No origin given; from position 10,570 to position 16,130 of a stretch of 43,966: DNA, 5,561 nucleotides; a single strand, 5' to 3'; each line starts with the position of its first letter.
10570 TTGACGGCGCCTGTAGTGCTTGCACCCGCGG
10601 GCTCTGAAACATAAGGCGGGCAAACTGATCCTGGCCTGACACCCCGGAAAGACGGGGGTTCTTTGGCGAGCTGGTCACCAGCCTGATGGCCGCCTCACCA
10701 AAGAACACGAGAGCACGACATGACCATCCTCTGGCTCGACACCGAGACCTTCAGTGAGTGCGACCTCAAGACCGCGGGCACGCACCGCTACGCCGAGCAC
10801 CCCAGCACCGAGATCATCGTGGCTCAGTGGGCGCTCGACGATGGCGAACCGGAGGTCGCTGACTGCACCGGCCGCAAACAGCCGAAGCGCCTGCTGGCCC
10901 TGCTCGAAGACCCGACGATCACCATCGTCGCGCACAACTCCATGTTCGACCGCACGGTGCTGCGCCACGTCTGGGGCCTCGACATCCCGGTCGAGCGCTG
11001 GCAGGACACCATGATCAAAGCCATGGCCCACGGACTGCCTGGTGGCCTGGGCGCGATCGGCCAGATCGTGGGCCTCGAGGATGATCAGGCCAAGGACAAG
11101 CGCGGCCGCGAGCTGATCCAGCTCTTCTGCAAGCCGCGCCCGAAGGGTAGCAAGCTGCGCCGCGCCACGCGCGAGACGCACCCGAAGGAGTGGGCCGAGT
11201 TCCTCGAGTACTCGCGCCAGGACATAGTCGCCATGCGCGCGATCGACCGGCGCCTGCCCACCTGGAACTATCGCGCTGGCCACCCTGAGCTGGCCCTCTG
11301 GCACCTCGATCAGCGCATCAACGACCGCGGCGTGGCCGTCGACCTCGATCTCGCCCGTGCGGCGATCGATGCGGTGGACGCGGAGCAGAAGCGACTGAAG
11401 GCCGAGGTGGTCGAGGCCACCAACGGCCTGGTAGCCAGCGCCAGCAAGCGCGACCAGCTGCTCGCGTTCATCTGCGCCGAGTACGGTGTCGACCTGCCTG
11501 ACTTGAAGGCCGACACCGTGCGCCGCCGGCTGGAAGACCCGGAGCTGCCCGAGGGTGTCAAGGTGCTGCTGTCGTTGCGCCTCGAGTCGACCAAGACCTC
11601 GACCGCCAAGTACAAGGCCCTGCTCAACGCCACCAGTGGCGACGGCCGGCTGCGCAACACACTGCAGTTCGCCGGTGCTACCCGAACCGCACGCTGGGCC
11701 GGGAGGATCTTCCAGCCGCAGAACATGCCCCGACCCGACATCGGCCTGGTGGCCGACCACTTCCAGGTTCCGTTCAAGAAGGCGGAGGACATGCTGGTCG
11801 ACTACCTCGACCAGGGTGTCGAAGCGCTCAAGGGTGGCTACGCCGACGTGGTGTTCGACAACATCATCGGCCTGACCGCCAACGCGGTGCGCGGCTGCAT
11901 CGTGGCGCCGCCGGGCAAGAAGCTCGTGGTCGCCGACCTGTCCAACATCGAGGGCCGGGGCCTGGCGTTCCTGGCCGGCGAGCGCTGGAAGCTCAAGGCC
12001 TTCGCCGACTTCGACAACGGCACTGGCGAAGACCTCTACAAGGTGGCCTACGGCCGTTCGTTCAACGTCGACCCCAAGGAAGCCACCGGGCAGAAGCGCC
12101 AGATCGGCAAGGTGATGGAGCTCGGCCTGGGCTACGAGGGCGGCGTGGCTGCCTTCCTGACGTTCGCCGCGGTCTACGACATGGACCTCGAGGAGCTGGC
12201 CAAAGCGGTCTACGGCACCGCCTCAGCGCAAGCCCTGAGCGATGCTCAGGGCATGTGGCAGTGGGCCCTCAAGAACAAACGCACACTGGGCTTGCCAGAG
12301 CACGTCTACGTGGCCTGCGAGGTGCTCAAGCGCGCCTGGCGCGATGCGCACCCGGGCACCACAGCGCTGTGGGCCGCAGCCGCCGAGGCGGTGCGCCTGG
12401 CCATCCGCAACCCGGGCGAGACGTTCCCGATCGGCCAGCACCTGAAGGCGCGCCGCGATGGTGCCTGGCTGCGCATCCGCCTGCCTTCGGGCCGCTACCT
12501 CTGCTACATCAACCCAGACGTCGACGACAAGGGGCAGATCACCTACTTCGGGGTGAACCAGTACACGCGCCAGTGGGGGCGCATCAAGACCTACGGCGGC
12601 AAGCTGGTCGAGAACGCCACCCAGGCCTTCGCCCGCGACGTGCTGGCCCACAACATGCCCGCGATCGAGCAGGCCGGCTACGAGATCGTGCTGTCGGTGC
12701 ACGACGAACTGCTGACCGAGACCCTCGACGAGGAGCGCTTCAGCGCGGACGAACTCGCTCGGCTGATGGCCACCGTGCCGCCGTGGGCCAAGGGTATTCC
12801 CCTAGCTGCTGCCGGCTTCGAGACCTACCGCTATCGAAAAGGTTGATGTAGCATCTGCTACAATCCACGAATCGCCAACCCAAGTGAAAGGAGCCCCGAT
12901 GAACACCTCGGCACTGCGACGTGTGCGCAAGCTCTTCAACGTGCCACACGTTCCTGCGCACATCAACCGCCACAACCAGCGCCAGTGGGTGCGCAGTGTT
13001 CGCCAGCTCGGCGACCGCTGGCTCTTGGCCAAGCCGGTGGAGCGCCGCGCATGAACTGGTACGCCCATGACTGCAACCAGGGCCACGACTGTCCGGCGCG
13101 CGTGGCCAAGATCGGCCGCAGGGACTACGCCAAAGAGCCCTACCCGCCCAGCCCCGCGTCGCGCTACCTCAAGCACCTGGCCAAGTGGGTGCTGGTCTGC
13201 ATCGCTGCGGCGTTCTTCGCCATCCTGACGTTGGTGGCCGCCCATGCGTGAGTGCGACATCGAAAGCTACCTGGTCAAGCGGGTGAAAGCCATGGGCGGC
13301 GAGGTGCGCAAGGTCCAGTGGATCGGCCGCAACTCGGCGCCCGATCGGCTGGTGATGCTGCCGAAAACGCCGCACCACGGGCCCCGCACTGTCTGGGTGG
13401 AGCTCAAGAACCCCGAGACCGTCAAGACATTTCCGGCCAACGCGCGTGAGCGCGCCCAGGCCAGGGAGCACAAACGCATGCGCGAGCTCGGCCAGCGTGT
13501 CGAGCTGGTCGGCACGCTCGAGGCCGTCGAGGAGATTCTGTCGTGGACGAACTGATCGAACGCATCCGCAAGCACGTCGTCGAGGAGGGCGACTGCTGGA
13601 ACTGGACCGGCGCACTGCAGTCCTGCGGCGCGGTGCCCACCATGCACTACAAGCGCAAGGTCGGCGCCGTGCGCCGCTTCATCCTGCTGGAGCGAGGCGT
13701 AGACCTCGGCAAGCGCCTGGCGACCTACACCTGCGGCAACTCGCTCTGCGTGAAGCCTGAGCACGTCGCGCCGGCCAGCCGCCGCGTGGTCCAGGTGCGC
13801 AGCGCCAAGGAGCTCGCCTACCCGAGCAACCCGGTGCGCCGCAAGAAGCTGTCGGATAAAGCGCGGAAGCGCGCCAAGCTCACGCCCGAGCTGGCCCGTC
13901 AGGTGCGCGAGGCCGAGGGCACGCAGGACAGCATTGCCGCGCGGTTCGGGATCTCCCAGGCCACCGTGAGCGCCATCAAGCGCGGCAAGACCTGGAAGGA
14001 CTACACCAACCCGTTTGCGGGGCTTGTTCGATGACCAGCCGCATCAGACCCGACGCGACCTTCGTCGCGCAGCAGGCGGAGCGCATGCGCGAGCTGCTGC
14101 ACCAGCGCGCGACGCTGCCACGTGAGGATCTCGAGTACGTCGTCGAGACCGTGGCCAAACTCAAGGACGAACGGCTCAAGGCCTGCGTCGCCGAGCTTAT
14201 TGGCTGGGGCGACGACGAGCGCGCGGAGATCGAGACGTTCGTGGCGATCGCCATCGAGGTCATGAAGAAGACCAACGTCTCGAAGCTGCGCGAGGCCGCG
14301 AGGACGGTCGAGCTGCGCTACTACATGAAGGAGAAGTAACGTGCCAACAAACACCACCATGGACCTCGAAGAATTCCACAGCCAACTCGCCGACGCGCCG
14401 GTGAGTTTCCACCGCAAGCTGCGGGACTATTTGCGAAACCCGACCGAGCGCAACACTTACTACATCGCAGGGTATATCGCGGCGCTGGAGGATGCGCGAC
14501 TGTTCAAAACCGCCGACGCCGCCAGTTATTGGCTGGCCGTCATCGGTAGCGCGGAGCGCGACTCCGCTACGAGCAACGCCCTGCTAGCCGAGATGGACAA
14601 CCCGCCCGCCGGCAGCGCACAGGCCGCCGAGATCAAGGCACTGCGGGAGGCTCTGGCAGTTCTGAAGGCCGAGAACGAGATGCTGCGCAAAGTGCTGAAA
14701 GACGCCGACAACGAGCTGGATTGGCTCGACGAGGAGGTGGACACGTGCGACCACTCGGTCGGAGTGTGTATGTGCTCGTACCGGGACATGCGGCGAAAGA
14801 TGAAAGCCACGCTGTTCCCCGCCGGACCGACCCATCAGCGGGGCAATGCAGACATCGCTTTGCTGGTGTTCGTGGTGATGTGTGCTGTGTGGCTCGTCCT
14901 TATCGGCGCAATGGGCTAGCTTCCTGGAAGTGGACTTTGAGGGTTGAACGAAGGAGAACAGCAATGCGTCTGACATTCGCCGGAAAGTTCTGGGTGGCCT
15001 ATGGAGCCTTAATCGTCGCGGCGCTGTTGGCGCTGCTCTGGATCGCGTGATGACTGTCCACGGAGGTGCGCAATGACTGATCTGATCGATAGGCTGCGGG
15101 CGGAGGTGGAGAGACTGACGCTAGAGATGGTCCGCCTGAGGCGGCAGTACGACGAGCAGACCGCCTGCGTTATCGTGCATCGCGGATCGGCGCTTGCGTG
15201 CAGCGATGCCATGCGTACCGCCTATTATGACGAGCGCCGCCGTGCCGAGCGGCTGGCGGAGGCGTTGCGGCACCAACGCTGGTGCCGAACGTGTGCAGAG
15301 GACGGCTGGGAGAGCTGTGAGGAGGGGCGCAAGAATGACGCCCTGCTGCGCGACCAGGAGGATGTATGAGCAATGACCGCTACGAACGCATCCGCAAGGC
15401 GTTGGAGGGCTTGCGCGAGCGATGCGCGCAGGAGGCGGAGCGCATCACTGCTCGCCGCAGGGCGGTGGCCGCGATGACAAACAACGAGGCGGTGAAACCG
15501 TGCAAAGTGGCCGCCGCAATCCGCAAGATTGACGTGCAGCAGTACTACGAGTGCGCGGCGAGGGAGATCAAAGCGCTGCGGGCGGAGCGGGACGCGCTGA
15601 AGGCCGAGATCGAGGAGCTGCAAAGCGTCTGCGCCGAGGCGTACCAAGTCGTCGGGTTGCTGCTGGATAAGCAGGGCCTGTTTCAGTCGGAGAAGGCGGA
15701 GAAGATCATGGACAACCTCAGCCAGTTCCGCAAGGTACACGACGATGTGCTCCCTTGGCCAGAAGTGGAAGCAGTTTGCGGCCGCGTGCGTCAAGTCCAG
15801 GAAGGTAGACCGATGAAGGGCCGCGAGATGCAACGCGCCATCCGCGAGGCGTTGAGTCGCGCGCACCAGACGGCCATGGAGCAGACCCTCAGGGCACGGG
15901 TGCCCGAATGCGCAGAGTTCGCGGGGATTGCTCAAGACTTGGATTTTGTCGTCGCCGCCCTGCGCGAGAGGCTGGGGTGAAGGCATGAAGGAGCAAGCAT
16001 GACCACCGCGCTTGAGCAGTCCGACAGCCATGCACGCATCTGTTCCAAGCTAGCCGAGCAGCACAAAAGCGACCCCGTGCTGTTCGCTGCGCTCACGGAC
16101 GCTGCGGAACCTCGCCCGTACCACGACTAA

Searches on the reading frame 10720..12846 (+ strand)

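Call 8: search_protein_families(library=pfam, proteins=[window:10720-12846:+], max_evalue=0.01)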
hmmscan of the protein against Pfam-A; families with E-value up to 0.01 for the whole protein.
window:10720-12846:+ (708 aa): 2 families
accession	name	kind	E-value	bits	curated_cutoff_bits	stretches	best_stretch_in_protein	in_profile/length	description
PF00476.26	DNA_pol_A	-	2.1e-10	40.6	34.3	1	388-473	139-220/381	DNA polymerase family A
PF01612.26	DNA_pol_A_exo1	-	2.5e-05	24.6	23.6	1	52-109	61-117/173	3'-5' exonuclease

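Call 9: search_protein_families(library=phrogs, proteins=[window:10720-12846:+], max_evalue=0.001)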
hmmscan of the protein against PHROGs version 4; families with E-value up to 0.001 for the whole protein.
window:10720-12846:+ (708 aa): 4 families
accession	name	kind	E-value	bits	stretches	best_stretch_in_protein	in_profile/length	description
phrog_17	-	DNA, RNA and nucleotide metabolism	1.7e-118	398.5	1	1-706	670-1231/1445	DNA polymerase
phrog_7766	-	DNA, RNA and nucleotide metabolism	9.9e-62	208.7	1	532-707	7-185/186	DNA polymerase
phrog_10285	-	DNA, RNA and nucleotide metabolism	3.7e-51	175.1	2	534-707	147-320/321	DNA polymerase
phrog_403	-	DNA, RNA and nucleotide metabolism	0.00063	19.7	0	26-195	96-260/321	DNA polymerase exonuclease subunit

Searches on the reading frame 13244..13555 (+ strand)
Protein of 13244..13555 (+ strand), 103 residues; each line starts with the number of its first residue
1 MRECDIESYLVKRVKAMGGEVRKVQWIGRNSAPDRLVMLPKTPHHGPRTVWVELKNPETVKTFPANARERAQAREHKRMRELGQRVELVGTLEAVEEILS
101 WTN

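Call 47: search_protein_families(library=pfam, proteins=[window:13244-13555:+], max_evalue=0.01)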
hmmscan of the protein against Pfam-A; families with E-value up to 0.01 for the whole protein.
window:13244-13555:+ (103 aa): 0 families

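Call 56: search_protein_families(library=phrogs, proteins=[window:13244-13555:+], max_evalue=0.001)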
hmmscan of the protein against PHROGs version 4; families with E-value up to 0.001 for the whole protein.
window:13244-13555:+ (103 aa): 1 family
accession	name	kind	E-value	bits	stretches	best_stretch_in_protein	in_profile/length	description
phrog_93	-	DNA, RNA and nucleotide metabolism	8e-20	72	1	1-100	352-439/613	endonuclease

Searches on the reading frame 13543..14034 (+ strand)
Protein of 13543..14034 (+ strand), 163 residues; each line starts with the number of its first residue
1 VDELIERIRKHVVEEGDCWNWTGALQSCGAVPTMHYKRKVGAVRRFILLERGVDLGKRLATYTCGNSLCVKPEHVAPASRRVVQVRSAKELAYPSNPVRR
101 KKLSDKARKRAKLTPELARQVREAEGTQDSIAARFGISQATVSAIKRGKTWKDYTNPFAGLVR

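Call 47: search_protein_families(library=pfam, proteins=[window:13543-14034:+], max_evalue=0.01)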
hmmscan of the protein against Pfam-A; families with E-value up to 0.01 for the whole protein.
window:13543-14034:+ (163 aa): 4 families
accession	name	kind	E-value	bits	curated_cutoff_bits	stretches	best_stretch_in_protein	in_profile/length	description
PF01381.28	HTH_3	-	0.00052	20.4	23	1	120-151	3-35/55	Helix-turn-helix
PF13744.12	HTH_37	-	0.00099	19.3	27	1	105-149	11-55/80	Helix-turn-helix domain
PF04545.22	Sigma70_r4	-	0.0013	18.7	24.1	1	122-147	17-42/50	Sigma-70, region 4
PF13542.12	HTH_Tnp_ISL3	-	0.0091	15.9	27.4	0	107-145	6-46/51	Helix-turn-helix domain of transposase family ISL3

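Call 56: search_protein_families(library=phrogs, proteins=[window:13543-14034:+], max_evalue=0.001)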
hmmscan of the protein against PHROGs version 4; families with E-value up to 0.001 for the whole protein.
window:13543-14034:+ (163 aa): 9 families
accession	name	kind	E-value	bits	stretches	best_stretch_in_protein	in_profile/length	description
phrog_1872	-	DNA, RNA and nucleotide metabolism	4.5e-11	43.9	1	2-125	17-146/166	endonuclease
phrog_826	-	DNA, RNA and nucleotide metabolism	1.6e-08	35.5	1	3-116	69-178/281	HNH endonuclease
phrog_59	-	DNA, RNA and nucleotide metabolism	5.7e-08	33.5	1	101-155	245-276/423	HNH endonuclease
phrog_4842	-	DNA, RNA and nucleotide metabolism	3.4e-07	31.2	1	6-76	65-136/154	HNH endonuclease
phrog_2339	-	DNA, RNA and nucleotide metabolism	6.5e-06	27.1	1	102-150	15-63/98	HTH DNA binding protein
phrog_6831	-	transcription regulation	8.4e-06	26.7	1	116-153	9-45/68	transcriptional regulator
phrog_296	-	integration and excision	1.7e-05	24.7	1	89-155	204-270/626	DNA transposition protein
phrog_20467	-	DNA, RNA and nucleotide metabolism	9.2e-05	23.3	1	111-153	61-106/112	HNH endonuclease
phrog_6254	-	DNA, RNA and nucleotide metabolism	0.00021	22.6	1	10-149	6-151/154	HNH endonuclease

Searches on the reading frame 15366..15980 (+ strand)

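Call 8: search_protein_families(library=pfam, proteins=[window:15366-15980:+], max_evalue=0.01)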
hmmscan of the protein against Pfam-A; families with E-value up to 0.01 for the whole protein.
window:15366-15980:+ (204 aa): 1 family
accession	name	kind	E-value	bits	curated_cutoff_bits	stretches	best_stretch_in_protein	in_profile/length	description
PF04977.20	DivIC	-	0.0099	16.1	28.9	1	54-86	19-51/80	Septum formation initiator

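Call 9: search_protein_families(library=phrogs, proteins=[window:15366-15980:+], max_evalue=0.001)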
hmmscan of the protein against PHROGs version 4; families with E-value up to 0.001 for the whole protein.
window:15366-15980:+ (204 aa): 2 families
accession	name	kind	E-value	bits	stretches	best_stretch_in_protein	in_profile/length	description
phrog_28884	-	unknown function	3.4e-11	44.2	1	49-131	86-170/228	-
phrog_29783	-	unknown function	0.00018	22.6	1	160-198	89-127/134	-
